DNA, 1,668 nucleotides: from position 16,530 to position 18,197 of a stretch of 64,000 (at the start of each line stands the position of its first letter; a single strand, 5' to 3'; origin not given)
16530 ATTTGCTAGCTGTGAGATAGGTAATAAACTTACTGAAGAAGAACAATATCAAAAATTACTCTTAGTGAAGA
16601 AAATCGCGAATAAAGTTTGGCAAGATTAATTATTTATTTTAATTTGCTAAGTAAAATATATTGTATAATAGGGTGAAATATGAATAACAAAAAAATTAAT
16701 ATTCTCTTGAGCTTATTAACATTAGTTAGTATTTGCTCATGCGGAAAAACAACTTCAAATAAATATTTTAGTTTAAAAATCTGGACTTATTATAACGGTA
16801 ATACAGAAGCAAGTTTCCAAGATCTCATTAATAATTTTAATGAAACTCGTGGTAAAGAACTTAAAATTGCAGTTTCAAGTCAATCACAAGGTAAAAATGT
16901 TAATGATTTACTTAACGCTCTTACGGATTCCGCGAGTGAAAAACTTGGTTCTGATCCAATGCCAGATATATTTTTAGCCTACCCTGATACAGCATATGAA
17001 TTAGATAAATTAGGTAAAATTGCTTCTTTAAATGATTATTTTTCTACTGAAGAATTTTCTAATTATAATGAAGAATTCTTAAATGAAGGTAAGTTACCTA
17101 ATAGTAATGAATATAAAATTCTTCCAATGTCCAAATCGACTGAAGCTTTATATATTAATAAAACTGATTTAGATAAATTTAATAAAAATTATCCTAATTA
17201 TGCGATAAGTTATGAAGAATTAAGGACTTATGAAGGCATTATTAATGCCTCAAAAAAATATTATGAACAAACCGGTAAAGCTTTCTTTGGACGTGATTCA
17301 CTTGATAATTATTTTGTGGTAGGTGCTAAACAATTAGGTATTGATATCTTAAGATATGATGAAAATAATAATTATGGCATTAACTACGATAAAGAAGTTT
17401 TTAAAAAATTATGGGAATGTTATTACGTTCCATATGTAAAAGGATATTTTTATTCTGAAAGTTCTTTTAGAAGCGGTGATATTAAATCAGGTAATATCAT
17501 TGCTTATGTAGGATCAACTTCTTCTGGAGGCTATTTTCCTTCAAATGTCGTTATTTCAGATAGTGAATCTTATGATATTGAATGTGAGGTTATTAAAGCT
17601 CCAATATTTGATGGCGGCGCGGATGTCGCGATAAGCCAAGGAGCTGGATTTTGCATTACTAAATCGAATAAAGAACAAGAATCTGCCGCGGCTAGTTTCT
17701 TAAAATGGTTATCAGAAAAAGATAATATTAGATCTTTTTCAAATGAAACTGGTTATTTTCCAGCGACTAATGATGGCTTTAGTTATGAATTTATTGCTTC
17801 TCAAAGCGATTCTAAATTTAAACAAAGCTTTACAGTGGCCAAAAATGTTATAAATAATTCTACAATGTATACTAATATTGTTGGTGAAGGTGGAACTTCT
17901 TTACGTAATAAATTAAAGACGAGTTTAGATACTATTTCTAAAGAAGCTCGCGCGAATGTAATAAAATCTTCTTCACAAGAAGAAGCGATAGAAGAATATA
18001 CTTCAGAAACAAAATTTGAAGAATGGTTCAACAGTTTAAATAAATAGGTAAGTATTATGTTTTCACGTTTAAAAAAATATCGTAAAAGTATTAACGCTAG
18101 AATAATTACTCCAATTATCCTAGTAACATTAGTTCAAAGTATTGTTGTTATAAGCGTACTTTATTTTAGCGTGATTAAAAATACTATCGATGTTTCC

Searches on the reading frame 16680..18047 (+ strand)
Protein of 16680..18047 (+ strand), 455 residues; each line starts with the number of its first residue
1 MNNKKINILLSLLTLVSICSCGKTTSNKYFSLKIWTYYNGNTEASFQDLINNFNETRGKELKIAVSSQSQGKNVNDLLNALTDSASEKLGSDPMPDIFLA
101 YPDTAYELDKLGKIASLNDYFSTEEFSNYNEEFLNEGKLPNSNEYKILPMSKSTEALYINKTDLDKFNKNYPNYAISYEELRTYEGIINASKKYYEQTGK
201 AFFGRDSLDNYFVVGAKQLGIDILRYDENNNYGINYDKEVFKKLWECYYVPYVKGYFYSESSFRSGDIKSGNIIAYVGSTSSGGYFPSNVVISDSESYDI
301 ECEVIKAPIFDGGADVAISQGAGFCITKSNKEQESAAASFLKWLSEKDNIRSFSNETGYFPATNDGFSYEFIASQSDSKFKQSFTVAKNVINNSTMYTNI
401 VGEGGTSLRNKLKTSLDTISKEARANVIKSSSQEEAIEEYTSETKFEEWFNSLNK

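Call 26: search_protein_families(library=pfam, proteins=[window:16680-18047:+], max_evalue=0.001)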
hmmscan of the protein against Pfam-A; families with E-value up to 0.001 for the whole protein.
window:16680-18047:+ (455 aa): 1 family
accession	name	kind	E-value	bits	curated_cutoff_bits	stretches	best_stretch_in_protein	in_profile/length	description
PF13416.11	SBP_bac_8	-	3.8e-25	89.7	27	1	49-364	2-263/279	Bacterial extracellular solute-binding protein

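Call 71: search_solved_structures(query=window:16680-18044:+, max_evalue=0.001)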
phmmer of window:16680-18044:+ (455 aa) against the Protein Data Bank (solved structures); distinct sequences matched with E-value up to 0.001: 1.
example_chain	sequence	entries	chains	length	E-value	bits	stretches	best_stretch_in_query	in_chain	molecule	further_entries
7bvt_A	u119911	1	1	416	3.3e-08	36.4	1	32-364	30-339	Hypothetical sugar ABC-transporter sugar binding protein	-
